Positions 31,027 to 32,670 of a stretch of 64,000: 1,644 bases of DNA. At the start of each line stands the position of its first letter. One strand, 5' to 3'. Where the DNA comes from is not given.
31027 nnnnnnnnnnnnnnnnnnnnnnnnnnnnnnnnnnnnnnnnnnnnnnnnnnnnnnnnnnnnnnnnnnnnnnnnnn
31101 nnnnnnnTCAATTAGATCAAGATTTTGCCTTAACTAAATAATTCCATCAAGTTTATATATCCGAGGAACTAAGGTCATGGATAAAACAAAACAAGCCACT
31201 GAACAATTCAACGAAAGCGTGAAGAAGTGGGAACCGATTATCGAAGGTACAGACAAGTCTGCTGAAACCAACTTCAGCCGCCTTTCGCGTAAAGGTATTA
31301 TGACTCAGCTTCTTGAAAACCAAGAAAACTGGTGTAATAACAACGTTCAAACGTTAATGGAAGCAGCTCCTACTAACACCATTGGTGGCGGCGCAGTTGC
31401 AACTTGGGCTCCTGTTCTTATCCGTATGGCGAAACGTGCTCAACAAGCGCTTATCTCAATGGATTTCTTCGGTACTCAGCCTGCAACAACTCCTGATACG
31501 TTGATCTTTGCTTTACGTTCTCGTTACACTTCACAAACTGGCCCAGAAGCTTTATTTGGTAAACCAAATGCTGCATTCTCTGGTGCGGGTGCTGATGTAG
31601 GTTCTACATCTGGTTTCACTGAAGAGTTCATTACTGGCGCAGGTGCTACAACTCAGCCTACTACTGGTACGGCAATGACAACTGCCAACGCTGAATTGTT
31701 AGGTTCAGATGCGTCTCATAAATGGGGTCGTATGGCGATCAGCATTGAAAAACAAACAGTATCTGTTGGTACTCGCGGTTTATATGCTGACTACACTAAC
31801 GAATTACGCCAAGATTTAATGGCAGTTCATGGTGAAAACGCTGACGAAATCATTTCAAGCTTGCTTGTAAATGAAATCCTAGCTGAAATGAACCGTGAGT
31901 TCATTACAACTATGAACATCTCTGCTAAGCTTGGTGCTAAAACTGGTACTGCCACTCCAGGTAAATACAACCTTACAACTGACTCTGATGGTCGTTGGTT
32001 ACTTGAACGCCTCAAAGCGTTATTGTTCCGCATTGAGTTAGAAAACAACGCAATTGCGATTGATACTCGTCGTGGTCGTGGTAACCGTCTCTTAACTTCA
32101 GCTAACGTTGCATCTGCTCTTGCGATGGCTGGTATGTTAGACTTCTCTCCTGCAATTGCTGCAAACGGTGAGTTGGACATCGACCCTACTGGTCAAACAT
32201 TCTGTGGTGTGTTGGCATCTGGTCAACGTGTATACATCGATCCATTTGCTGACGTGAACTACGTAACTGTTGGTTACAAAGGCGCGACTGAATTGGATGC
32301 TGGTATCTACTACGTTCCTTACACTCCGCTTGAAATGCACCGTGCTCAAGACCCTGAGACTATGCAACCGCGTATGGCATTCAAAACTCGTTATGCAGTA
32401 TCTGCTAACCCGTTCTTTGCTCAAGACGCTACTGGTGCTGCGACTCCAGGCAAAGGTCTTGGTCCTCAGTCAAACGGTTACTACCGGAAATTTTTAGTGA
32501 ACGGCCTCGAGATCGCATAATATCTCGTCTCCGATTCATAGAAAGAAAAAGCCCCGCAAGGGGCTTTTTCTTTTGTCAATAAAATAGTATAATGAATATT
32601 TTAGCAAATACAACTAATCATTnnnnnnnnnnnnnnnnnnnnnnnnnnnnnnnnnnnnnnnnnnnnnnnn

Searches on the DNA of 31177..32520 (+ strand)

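Call 75: search_dna_similar(query=L092:19740-20400:+, collection=phages, mode=distant, max_rows=10)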
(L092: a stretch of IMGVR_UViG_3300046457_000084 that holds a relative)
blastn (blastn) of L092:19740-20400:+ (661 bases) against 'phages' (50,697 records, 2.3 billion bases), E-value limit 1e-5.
No match.
